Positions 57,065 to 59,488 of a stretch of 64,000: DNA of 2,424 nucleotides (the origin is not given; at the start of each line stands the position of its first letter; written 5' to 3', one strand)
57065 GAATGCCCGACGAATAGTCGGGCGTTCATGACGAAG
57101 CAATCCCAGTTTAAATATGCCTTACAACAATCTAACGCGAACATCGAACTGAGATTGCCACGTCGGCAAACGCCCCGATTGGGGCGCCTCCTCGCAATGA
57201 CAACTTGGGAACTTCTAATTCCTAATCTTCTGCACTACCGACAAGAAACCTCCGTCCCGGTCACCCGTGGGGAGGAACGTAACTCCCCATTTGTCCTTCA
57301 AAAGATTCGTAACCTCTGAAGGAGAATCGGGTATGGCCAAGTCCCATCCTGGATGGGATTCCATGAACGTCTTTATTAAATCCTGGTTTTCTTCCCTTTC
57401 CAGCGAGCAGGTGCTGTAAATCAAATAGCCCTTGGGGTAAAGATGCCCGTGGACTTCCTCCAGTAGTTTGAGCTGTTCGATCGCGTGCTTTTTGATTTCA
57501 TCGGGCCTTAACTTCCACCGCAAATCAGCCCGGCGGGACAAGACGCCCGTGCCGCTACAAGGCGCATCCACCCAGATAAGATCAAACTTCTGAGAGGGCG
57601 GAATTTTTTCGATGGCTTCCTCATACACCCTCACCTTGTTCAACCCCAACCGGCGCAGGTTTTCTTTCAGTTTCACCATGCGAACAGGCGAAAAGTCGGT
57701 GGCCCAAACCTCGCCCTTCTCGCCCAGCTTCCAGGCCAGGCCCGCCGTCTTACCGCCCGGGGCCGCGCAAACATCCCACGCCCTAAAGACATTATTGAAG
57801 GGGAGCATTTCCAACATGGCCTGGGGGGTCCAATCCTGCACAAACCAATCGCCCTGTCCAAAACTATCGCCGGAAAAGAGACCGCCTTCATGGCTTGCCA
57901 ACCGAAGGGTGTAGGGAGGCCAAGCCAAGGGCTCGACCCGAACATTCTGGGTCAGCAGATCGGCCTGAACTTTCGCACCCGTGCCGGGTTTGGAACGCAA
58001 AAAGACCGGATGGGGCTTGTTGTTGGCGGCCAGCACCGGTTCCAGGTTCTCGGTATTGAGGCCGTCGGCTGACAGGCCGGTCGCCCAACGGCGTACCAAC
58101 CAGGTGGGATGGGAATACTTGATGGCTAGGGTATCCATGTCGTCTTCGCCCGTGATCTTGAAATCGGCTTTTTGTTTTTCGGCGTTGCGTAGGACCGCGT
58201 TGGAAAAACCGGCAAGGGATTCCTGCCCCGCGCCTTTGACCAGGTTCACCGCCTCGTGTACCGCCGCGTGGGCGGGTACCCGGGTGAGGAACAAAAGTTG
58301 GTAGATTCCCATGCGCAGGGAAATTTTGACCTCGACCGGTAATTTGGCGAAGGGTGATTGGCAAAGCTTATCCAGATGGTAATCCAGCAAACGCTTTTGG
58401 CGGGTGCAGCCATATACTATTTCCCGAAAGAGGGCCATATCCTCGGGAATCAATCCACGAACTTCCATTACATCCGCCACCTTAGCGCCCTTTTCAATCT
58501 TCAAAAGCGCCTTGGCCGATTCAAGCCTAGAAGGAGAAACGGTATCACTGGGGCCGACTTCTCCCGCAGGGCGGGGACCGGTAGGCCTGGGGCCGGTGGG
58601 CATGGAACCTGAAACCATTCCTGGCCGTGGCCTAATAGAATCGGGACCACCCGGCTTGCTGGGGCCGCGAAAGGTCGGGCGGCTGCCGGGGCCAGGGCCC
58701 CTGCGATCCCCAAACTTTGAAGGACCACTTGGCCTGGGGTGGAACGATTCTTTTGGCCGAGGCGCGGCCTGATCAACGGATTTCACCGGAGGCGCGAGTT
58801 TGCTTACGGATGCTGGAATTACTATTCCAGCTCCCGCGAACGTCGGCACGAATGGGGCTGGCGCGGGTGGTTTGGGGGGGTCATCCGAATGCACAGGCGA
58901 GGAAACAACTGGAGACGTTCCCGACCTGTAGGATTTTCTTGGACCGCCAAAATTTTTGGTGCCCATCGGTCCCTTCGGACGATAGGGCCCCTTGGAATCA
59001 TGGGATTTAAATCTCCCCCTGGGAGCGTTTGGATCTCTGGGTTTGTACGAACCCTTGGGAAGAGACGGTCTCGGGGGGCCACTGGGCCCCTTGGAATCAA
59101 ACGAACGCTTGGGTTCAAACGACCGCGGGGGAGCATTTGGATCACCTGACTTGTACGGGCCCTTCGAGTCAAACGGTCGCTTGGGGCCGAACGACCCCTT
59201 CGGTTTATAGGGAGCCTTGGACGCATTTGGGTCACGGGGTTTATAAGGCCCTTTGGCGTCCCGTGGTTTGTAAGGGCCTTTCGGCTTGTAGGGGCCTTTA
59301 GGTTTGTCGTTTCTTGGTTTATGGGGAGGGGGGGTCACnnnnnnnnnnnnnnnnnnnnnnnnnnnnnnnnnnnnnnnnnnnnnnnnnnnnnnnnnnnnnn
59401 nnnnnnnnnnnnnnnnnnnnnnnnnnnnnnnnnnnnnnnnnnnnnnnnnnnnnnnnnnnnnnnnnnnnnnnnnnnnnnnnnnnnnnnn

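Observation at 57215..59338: RsmB methyltransferase carrying a ~260-aa N-terminal KPKGPY-repeat extension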

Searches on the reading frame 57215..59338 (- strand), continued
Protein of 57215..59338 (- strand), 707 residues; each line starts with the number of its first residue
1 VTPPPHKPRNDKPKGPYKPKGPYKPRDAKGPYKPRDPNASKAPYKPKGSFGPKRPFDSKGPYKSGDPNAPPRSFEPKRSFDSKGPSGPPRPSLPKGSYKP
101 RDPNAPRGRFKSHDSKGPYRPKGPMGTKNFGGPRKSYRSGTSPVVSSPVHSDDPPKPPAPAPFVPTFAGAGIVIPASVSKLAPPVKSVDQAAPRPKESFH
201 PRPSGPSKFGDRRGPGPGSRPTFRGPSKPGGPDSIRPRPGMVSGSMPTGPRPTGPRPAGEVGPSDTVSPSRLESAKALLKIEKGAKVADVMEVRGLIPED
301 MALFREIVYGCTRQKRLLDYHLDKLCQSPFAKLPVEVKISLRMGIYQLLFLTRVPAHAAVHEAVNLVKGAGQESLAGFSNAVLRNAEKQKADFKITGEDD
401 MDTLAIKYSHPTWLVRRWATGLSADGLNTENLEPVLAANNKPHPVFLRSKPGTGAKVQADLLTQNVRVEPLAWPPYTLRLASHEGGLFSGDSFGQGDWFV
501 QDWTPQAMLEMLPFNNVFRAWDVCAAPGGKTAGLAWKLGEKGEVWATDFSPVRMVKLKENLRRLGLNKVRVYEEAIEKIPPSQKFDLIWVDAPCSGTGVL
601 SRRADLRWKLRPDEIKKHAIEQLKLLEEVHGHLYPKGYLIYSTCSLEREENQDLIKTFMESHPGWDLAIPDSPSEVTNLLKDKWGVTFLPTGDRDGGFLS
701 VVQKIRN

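Call 12: find_related_loci(query=A1, collection=genome_contigs, flank=3000)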
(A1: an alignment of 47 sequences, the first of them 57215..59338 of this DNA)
Query A1 (707 aa) in genome_contigs; peptide patterns used: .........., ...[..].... (x = any residue, [..] = any of these).
37 stretches matched a pattern; 36 encode a relative of the query (tblastn E <= 1e-3); 35 distinct loci.
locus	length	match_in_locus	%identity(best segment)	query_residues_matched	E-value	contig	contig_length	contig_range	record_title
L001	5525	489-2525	64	52-707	0e+0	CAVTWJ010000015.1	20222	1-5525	MAG: candidate division FCPU426 bacterium isolate MFD09286.bin.2.88 genome assembly, contig: contig_41481, whole genome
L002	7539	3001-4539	68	186-707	0e+0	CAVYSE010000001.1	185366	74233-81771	MAG: candidate division FCPU426 bacterium isolate MFD05580.bin.1.91 genome assembly, contig: contig_16209, whole genome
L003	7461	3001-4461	61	216-705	0e+0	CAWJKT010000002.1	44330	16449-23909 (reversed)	MAG: uncultured proteobacterium isolate MFD05512.bin.2.30 genome assembly, contig: contig_12622, whole genome shotgun se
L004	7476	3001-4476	66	201-703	0e+0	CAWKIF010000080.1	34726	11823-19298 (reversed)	MAG: candidate division FCPU426 bacterium isolate MFD04780.bin.2.20 genome assembly, contig: contig_29121, whole genome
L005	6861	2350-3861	57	200-704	0e+0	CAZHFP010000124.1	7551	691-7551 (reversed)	MAG TPA_asm: uncultured bacterium isolate binchicken_co54_505 genome assembly, contig: NODE_17855_length_7551_cov_10.924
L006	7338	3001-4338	63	255-704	0e+0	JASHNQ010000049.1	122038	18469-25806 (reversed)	MAG: candidate division FCPU426 bacterium isolate JOPF001 JOPF_AWAY_contig_678409, whole genome shotgun sequence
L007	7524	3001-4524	58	195-704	0e+0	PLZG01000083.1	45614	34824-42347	MAG: candidate division FCPU426 bacterium isolate palsa_1180 73.20120700_P3D.179_contig_2125, whole genome shotgun seque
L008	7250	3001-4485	59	206-704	0e+0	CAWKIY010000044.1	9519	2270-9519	MAG: candidate division FCPU426 bacterium isolate MFD04540.bin.2.61 genome assembly, contig: contig_38699, whole genome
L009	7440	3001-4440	59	220-704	0e+0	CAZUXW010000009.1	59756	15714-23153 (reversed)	MAG TPA_asm: uncultured bacterium isolate binchicken_co54_368 genome assembly, contig: NODE_841_length_59756_cov_20.1531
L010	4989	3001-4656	56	191-704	0e+0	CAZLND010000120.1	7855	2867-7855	MAG TPA_asm: uncultured bacterium isolate binchicken_co50_333 genome assembly, contig: NODE_12450_length_7855_cov_5.2984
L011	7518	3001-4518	56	196-704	0e+0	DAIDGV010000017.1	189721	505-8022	MAG TPA_asm: candidate division FCPU426 bacterium isolate clean3 k141_1423632, whole genome shotgun sequence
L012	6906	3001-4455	57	202-705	0e+0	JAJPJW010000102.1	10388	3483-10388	MAG: Proteobacteria bacterium isolate Centralia_MAG_561 k107_22859791, whole genome shotgun sequence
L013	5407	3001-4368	60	240-705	0e+0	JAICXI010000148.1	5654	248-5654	MAG: bacterium isolate LS_FP_2_bin.106 k141_5042775_length_5654_cov_9.0000, whole genome shotgun sequence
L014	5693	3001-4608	57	194-702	5e-180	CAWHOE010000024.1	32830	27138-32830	MAG: candidate division FCPU426 bacterium isolate MFD01223.bin.2.21 genome assembly, contig: contig_113683, whole genome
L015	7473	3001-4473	57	199-703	2e-180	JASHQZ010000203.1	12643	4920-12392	MAG: candidate division FCPU426 bacterium isolate JOPF088 JOPF_NEAR_contig_812197, whole genome shotgun sequence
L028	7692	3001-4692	55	117-702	0e+0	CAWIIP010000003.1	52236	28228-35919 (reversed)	MAG: uncultured proteobacterium isolate MFD09286.bin.2.44 genome assembly, contig: contig_57389, whole genome shotgun se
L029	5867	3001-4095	36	298-665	6e-55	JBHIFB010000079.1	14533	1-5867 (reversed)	MAG: Candidatus Glassbacteria bacterium isolate b2.sp1_bin.52 NODE_1113_length_14533_cov_5.854814, whole genome shotgun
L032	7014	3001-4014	35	330-669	2e-46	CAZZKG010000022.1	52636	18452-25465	MAG TPA_asm: uncultured Gemmatimonadota bacterium isolate binchicken_co275_191 genome assembly, contig: NODE_546_length_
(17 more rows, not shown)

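Call 27: find_encoding_contigs(protein=P0001, flank=3000, max_places=4)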
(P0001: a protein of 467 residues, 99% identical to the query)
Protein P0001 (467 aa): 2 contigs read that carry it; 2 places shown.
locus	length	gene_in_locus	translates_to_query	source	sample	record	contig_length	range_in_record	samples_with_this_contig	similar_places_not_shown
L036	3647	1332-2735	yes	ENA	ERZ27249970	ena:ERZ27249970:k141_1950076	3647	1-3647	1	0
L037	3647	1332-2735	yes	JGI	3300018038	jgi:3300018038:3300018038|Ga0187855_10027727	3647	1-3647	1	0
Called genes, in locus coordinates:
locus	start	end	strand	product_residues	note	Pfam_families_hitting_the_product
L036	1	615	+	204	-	?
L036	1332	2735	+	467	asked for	PF01029:NusB, PF01189:Methyltr_RsmB-F, PF13847:Methyltransf_31, PF13649:Methyltransf_25 (faint)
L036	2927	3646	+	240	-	?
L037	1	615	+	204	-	?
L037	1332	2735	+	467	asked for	PF01029:NusB, PF01189:Methyltr_RsmB-F, PF13847:Methyltransf_31, PF13649:Methyltransf_25 (faint)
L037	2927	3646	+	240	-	?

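Call 30: predict_structure(alignment_id=A1)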
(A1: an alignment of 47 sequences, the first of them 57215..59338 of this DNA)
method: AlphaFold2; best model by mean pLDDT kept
length: 707 residues; sequences in the alignment: 47
mean_pLDDT: 73.8   pTM: 0.65
mean pLDDT of the five models: 73.8, 72.0, 71.8, 70.7, 68.5
residues with pLDDT >= 90: 323; 70-90: 106; 50-70: 56; < 50: 222
segments of 3 or more residues with pLDDT < 50: 1-51, 53-62, 64-70, 76-79, 81-87, 90-100, 103-115, 122-144, 158-184, 186-214, 218-222, 224-231, 233-236, 238-248
pLDDT, mean of each block of 10 residues (from residue 1): 37 43 42 46 44 46 46 49 45 43 45 48 44 37 47 49 36 39 45 43 42 47 45 47 47 54 77 96 86 88 92 94 93 97 97 94 96 96 96 95 94 91 74 88 91 96 94 95 83 95 94 95 89 96 93 90 95 92 96 69 75 89 94 95 90 96 93 85 93 92 81
secondary structure, 60 per line:
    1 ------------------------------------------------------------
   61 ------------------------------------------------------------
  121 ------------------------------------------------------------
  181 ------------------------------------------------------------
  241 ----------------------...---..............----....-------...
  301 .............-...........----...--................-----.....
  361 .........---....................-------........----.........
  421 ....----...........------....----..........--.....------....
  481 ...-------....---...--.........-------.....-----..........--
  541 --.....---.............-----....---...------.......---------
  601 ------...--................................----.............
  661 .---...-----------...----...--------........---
elements in order (helices of 4 or more, strands of 3 or more residues): H269-282 H287-290 H298-313 H315-325 H335-350 H356-369 H373-392 H400-407 H412-424 H429-439 E446-449 H454-463 E466-470 E477-483 H491-494 E498-500 H503-511 E519-523 H529-538 E543-547 H551-563 E569-572 E585-591 H612-632 E633-643 H648-661 E665-667 E679-681 E686-688 E697-704

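Call 33: search_protein_families(library=ncbifam, proteins=[window:57215-59338:-], max_evalue=0.00001)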
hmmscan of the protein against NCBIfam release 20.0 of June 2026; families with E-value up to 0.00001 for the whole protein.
window:57215-59338:- (707 aa): 11 families
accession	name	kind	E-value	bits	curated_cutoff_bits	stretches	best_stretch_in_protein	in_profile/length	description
NF011493.0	PRK14901.1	equivalog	5.3e-95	318.9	540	1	289-702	28-442/447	16S rRNA (cytosine(967)-C(5))-methyltransferase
NF011494.0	PRK14902.1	equivalog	1.3e-83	281.3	319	1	288-705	28-443/444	16S rRNA (cytosine(967)-C(5))-methyltransferase RsmB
TIGR00563.1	rsmB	equivalog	1.4e-79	268.3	269.05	1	275-699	5-430/437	16S rRNA (cytosine(967)-C(5))-methyltransferase RsmB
NF008149.0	PRK10901.1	equivalog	1.8e-66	224.9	375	1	272-704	13-432/434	16S rRNA (cytosine(967)-C(5))-methyltransferase RsmB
NF011495.0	PRK14903.1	equivalog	7.6e-53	179.9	503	1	287-704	24-429/431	16S rRNA (cytosine(967)-C(5))-methyltransferase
TIGR00446.1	nop2p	subfamily_domain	2.8e-29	102.2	210.45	1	519-669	74-225/264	NOL1/NOP2/sun family putative RNA methylase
NF008898.0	PRK11933.1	equivalog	1.2e-23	83.4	588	1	518-663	119-266/480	16S rRNA (cytosine(1407)-C(5))-methyltransferase RsmF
NF041567.1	mtaseRsmF_Thermus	equivalog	2.7e-23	82.3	690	1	493-667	69-244/443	16S rRNA (cytosine(1407)-C(5))-methyltransferase RsmF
NF040814.1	tRNA_cyt_mtase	equivalog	1.8e-14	53.5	550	1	521-657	110-247/305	tRNA (cytosine(49)-C(5))-methyltransferase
TIGR01951.1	nusB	equivalog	8.1e-12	45.6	88.35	1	288-389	28-130/131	transcription antitermination factor NusB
NF001223.0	PRK00202.1-1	equivalog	4.6e-06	26.7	131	0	305-386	57-140/146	transcription antitermination factor NusB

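Call 40: fold_search(model_id=the predicted structure, library=pdb)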
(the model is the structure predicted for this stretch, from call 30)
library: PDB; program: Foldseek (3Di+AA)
matches with E <= 10: 1949; with E <= 0.001: 869
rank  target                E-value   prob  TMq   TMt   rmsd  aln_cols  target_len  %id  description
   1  1sqf                  4.7e-29  1.00  0.53  0.85   3.5       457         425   29  The crystal structure of E. coli Fmu binary complex with S-Adenosylmethionine at 2.1 A resolution (released 2004-05-18)
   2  1sqg                  2.6e-28  1.00  0.53  0.85   3.5       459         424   29  The crystal structure of the E. coli Fmu apoenzyme at 1.65 A resolution (released 2004-05-18)
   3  2yxl                  8.9e-23  1.00  0.49  0.73   5.3       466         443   22  Crystal Structure of PH0851 (released 2008-04-29)
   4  8esq_q                1.1e-17  1.00  0.38  0.76   3.8       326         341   21  Ytm1 associated nascent 60S ribosome State 2 (released 2022-11-30)
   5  8v87_q                1.5e-17  1.00  0.39  0.71  10.1       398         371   19  60S ribosome biogenesis intermediate (Dbp10 post-catalytic structure - Overall map) (released 2024-05-01)
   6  8fkt_SY               3.9e-17  1.00  0.38  0.68  10.8       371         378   24  Human nucleolar pre-60S ribosomal subunit (State C1) (released 2023-07-12)
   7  8i9r_CP               9.3e-17  1.00  0.38  0.78   4.7       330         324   24  Cryo-EM structure of a Chaetomium thermophilum pre-60S ribosomal subunit - State 5S RNP (released 2023-05-17)
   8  1ixk                  1.7e-16  1.00  0.36  0.79   3.8       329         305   23  Crystal Structure Analysis of Methyltransferase Homolog Protein from Pyrococcus Horikoshii (released 2003-09-09)
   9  8i9w_CP               2.4e-16  1.00  0.37  0.71   8.4       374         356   21  Cryo-EM structure of a Chaetomium thermophilum pre-60S ribosomal subunit - Dbp10-3 (released 2023-05-17)
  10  7nac_q                5.2e-16  1.00  0.39  0.74   9.7       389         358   20  State E2 nucleolar 60S ribosomal biogenesis intermediate - Composite model (released 2022-11-09)
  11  3a4t_B                1.6e-15  1.00  0.32  0.84   2.8       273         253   25  Crystal structure of aTrm4 from M.jannaschii with sinefungin (released 2010-06-30)
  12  3ajd                  1.9e-15  1.00  0.30  0.80   4.1       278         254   24  Crystal structure of ATRM4 (released 2010-06-30)
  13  6elz_q                2.4e-15  1.00  0.37  0.78   3.3       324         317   21  State E (TAP-Flag-Ytm1 E80A) - Visualizing the assembly pathway of nucleolar pre-60S ribosomes (released 2017-12-27)
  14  3a4t_A                2.8e-15  1.00  0.32  0.82   3.1       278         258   25  Crystal structure of aTrm4 from M.jannaschii with sinefungin (released 2010-06-30)
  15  3m4x                  1.4e-14  1.00  0.36  0.57   3.3       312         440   21  Structure of a ribosomal methyltransferase (released 2010-04-14)
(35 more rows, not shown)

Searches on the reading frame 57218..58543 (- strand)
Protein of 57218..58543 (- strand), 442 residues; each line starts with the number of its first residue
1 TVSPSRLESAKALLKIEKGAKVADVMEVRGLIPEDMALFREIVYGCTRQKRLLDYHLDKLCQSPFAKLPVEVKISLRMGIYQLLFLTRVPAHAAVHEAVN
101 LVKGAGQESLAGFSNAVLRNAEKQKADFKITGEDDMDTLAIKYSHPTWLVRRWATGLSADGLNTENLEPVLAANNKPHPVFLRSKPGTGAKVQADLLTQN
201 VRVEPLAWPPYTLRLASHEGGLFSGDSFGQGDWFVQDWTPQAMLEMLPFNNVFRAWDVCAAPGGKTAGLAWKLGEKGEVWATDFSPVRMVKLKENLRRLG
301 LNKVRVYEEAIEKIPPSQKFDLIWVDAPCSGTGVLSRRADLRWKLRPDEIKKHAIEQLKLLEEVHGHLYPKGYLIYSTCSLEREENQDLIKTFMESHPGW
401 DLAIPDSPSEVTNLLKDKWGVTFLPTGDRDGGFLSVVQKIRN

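Call 31: search_protein_representatives(protein=window:57218-58543:-)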
Query: 442 residues. Proteins with E-value up to 0.001 (for the whole library): 29722; up to 1e-10: 19227; up to 1e-30: 4020. The best 150 are listed.
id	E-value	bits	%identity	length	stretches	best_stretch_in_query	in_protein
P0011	4.4e-187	638.8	64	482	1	2-439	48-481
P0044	2.9e-169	580.1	60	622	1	1-438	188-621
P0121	7.0e-110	384.3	48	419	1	33-437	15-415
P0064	2.4e-108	379.3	45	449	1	8-439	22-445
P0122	2.8e-85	303.3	39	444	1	30-439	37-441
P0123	2.6e-65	237.5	38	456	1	2-420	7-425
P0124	1.8e-64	234.6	37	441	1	2-437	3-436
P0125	7.8e-64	232.6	36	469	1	12-434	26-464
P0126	1.1e-62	228.8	36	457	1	9-438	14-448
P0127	3.2e-62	227.3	36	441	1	4-437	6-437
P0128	3.9e-62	227.0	35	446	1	2-442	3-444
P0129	6.7e-62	226.2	36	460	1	25-403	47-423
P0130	1.0e-61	225.6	37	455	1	21-404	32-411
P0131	6.3e-61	223.0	36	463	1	6-417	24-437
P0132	9.3e-61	222.4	35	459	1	6-440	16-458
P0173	6.2e-57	209.8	36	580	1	33-402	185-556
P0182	2.2e-56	208.0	36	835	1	30-406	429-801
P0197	9.9e-56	205.9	38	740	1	24-402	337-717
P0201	2.0e-55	204.9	35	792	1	9-408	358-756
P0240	6.2e-54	199.9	37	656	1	31-402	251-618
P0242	8.2e-54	199.5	34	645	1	30-432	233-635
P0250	1.1e-53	199.2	36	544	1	33-402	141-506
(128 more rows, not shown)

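Call 36: list_cluster_members(proteins=[P0182, P0197, P0201, P0240, P0242, P0173, P0107, P0250, P0002, P0025])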
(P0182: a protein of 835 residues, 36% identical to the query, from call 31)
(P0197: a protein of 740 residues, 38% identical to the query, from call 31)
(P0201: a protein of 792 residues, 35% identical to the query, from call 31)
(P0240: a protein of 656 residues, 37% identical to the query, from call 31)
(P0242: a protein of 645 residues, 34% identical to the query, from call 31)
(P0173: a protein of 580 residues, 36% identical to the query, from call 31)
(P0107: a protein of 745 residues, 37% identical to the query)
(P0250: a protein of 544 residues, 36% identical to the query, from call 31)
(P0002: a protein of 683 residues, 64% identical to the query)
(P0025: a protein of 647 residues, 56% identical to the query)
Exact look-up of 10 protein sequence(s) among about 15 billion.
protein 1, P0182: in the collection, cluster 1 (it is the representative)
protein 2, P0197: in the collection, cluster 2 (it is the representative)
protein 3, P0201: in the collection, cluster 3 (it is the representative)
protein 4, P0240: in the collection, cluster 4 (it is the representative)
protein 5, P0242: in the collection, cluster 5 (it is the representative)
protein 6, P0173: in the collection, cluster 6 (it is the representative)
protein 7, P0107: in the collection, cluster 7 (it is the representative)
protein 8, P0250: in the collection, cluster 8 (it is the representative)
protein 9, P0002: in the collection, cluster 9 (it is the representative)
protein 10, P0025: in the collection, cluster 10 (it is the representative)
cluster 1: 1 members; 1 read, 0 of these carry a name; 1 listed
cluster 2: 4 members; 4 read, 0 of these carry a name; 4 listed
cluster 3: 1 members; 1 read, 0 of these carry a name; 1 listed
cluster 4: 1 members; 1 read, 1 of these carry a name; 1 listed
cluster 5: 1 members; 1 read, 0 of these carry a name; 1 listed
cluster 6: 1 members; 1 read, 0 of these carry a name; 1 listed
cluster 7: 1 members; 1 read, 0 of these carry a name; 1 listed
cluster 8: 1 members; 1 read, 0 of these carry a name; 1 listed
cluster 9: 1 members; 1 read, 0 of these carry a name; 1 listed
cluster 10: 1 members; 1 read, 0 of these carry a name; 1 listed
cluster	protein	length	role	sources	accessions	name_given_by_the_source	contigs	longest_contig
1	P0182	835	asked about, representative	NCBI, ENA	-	-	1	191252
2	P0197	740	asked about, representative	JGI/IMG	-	-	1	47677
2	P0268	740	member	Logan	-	-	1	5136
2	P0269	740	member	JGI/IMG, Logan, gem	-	-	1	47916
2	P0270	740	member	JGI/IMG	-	-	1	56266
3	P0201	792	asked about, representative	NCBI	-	-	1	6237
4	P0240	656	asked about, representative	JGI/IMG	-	16S rRNA (cytosine967-C5)-methyltransferase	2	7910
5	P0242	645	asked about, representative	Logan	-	-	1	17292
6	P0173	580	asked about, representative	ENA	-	-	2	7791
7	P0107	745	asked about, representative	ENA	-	-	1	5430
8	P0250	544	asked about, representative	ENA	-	-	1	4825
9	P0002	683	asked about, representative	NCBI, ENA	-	-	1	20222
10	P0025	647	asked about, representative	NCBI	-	-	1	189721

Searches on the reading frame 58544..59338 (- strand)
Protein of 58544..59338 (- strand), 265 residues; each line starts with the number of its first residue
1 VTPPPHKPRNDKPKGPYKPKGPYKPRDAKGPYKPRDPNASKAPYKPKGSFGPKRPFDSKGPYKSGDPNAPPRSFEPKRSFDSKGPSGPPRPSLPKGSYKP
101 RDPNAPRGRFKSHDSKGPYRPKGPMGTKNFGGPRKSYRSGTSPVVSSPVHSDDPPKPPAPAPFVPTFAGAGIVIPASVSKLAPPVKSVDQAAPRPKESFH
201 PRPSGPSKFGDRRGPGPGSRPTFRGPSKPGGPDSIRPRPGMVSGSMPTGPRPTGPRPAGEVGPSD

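Call 17: find_homologous_proteins(query=window:58544-59338:-, max_evalue=0.001)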
Query window:58544-59338:-: 2725 candidates shared short words with the query, none scored E <= 0.001.

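Call 35: search_solved_structures(query=window:58544-59338:-, max_evalue=10)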
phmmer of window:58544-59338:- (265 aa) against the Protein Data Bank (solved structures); distinct sequences matched with E-value up to 10: 0.
